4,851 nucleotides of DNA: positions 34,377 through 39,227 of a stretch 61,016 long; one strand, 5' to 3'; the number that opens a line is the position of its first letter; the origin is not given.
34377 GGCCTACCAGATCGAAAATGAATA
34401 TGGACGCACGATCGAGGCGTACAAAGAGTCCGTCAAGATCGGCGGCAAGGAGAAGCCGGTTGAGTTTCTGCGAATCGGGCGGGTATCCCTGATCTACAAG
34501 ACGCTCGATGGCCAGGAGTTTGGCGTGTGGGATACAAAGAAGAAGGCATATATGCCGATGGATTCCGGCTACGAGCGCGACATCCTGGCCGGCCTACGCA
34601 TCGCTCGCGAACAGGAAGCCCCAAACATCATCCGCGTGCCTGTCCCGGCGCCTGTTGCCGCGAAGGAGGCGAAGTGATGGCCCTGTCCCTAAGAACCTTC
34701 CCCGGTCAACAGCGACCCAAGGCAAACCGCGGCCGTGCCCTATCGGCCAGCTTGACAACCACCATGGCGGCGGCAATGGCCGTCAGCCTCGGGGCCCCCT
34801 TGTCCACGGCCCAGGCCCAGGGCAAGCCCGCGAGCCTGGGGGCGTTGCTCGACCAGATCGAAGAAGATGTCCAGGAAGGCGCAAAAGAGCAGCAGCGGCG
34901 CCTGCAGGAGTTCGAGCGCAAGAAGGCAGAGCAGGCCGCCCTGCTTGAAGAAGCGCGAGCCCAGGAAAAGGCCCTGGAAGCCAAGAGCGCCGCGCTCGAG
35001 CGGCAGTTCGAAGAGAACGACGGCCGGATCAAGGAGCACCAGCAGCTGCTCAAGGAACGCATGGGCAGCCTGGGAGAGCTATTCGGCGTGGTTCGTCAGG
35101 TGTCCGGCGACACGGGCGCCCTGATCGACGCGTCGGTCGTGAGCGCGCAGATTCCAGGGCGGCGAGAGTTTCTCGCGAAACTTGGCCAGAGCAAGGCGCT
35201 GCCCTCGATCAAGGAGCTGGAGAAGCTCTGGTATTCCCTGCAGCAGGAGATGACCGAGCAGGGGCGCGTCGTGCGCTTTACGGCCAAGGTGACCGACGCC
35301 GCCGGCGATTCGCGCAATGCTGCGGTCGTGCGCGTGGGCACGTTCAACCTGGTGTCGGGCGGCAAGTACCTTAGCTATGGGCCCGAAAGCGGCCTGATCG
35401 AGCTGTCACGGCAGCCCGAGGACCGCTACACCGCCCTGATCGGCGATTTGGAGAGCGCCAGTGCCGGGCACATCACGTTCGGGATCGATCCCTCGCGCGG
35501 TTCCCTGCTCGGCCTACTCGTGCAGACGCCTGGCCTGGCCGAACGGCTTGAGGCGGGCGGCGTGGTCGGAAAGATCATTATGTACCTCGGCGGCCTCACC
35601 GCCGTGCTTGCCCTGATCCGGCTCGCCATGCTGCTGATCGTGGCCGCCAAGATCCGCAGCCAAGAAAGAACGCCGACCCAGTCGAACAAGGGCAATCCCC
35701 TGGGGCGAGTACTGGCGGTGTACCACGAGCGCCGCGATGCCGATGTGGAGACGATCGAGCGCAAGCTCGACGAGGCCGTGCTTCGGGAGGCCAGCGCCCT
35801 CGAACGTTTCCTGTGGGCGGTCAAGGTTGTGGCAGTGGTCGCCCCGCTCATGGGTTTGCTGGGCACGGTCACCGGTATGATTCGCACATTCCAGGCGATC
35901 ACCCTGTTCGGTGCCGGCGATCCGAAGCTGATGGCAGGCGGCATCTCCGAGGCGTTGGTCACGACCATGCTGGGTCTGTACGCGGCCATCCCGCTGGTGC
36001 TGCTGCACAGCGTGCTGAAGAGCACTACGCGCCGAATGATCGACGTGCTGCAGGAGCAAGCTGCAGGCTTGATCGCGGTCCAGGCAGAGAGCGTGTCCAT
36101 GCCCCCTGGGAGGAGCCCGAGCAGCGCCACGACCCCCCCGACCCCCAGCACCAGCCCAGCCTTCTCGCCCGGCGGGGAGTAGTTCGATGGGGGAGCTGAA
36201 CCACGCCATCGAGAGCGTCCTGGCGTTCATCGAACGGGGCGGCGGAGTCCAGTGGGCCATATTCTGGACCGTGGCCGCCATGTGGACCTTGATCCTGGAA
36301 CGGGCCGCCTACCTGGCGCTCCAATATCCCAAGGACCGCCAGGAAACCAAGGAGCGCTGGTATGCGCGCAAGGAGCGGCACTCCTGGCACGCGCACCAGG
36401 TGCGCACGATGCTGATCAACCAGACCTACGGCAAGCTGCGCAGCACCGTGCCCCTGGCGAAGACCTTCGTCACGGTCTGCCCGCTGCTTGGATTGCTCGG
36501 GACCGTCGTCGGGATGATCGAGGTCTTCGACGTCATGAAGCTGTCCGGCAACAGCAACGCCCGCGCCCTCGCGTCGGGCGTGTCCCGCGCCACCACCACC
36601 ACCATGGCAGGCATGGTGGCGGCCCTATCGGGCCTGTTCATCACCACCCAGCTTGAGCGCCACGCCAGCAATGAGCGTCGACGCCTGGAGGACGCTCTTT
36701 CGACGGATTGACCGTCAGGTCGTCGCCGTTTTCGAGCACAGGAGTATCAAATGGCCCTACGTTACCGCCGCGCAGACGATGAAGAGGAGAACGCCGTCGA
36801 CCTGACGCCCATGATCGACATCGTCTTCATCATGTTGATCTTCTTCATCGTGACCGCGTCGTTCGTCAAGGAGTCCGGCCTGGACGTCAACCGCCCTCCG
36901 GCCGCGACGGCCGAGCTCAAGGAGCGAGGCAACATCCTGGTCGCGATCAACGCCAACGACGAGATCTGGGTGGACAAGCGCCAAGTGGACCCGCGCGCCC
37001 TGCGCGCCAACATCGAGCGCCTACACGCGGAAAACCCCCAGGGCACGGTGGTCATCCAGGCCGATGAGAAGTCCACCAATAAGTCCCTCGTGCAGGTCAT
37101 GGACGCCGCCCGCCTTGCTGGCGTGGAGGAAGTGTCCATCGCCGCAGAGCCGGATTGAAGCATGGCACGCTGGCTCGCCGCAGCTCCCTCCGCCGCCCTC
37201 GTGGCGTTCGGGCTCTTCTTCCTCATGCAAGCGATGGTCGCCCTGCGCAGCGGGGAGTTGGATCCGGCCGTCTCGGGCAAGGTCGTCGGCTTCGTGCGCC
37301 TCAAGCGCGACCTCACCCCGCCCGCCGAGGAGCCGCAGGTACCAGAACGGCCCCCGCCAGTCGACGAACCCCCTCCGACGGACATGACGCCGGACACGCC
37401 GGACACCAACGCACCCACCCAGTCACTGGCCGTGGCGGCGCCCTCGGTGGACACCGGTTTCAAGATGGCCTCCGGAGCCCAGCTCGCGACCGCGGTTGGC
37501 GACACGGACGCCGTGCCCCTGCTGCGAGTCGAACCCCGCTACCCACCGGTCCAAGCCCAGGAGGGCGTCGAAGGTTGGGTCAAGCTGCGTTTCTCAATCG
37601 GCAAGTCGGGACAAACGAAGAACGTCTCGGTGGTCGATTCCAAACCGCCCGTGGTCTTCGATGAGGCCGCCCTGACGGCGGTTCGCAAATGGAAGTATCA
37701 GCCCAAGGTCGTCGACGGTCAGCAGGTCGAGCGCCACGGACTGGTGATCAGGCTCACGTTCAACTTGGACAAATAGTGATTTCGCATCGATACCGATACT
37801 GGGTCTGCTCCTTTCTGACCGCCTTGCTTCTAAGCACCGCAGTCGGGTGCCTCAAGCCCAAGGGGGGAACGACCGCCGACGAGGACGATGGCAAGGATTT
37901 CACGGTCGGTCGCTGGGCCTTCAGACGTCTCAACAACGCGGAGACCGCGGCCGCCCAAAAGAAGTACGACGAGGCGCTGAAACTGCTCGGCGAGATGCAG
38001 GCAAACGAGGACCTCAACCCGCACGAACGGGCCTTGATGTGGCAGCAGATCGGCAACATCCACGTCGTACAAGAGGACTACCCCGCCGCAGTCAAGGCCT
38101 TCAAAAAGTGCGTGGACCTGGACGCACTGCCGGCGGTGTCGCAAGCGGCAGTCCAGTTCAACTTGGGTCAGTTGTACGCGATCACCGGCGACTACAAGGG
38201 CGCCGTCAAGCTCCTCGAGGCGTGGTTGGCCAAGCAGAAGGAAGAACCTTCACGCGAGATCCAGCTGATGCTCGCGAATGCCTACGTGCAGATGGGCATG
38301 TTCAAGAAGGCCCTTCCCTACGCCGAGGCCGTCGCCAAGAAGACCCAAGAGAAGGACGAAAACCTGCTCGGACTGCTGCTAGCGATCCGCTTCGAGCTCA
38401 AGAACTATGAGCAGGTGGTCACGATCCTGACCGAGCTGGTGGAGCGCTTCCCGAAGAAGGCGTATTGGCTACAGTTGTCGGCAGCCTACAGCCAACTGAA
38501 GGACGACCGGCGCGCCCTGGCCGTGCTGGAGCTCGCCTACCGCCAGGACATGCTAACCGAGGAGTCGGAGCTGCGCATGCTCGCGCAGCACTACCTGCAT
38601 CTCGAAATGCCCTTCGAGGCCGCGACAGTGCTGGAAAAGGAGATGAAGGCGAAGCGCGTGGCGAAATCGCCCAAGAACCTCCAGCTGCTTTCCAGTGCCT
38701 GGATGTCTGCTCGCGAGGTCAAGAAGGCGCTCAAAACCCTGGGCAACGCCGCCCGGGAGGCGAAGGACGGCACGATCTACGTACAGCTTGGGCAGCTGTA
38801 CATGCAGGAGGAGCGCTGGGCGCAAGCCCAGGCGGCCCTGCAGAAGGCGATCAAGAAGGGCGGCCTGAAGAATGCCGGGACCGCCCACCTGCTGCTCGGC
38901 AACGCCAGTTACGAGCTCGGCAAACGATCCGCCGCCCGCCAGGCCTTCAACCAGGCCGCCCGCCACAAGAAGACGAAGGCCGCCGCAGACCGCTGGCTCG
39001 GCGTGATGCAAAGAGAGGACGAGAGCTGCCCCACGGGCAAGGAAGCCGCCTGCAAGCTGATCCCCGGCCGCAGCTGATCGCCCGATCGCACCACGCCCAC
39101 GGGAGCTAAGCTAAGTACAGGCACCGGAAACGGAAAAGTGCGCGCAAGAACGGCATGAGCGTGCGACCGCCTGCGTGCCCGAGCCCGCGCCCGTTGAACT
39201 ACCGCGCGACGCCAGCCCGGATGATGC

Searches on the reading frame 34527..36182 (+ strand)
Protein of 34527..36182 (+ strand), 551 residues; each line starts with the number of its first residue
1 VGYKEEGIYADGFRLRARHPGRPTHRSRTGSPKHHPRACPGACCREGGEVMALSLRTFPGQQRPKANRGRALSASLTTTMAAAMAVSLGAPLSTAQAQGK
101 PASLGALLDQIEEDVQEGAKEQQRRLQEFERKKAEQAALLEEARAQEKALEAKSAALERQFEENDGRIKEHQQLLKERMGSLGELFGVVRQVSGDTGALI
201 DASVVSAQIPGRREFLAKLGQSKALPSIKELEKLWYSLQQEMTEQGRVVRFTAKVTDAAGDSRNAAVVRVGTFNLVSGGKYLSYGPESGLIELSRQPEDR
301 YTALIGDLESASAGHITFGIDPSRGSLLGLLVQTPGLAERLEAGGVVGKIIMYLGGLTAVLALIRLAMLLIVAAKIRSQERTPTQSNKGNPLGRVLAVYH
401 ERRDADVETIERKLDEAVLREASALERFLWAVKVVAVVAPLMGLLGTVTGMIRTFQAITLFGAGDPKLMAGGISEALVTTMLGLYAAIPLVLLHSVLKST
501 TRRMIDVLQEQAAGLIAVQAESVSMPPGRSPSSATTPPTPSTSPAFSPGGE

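Call 63: search_protein_families(library=pfam, proteins=[window:34527-36182:+], max_evalue=0.00001)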
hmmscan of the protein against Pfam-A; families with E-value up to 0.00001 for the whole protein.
window:34527-36182:+ (551 aa): 1 family
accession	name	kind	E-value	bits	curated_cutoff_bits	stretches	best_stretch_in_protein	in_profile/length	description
PF01618.21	MotA_ExbB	-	2.6e-29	102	22.9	1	398-509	12-126/127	MotA/TolQ/ExbB proton channel family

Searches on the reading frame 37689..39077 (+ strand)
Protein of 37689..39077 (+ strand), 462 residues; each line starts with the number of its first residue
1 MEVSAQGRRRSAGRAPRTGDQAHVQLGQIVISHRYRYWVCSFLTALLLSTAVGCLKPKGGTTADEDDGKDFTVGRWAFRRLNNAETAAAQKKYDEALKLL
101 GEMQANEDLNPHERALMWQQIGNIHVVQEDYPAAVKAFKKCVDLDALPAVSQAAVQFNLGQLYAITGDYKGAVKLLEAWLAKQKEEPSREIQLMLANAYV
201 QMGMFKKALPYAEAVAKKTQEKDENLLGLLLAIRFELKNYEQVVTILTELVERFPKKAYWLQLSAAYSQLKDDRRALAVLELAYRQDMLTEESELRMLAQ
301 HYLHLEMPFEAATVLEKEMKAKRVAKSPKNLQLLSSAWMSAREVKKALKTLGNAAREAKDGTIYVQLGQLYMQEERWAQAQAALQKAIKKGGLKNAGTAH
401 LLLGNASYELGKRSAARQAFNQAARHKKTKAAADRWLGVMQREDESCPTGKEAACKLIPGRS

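Call 63: search_protein_families(library=pfam, proteins=[window:37689-39077:+], max_evalue=0.00001)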
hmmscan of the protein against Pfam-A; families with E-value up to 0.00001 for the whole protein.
window:37689-39077:+ (462 aa): 11 families
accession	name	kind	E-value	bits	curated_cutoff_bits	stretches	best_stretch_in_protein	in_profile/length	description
PF07719.23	TPR_2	-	4.7e-21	73.6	27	0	363-389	3-29/34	Tetratricopeptide repeat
PF13428.12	TPR_14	-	5.6e-18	64.1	23.5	0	190-227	2-38/44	Tetratricopeptide repeat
PF13181.12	TPR_8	-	2.1e-16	59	25.7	0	363-389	3-29/34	Tetratricopeptide repeat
PF13432.12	TPR_16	-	1.5e-15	57.8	32.7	1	366-425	2-59/65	Tetratricopeptide repeat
PF13424.12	TPR_12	-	3.1e-15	56.6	30.1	0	115-178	3-70/77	Tetratricopeptide repeat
PF00515.34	TPR_1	-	3.5e-15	55.5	27.8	0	117-145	3-31/34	Tetratricopeptide repeat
PF14559.12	TPR_19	-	3.3e-14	53.4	25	0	167-228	5-63/68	Tetratricopeptide repeat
PF13176.12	TPR_7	-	6.1e-11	42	27.9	0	158-187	4-35/36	Tetratricopeptide repeat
PF12895.13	ANAPC3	-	2.2e-08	34.7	27.2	0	167-248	3-80/82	Anaphase-promoting complex, cyclosome, subunit 3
PF13374.12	TPR_10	-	7.4e-07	29.4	27.5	0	158-178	7-27/42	Tetratricopeptide repeat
PF13174.12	TPR_6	-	1.4e-06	29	26.3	0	365-390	4-29/33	Tetratricopeptide repeat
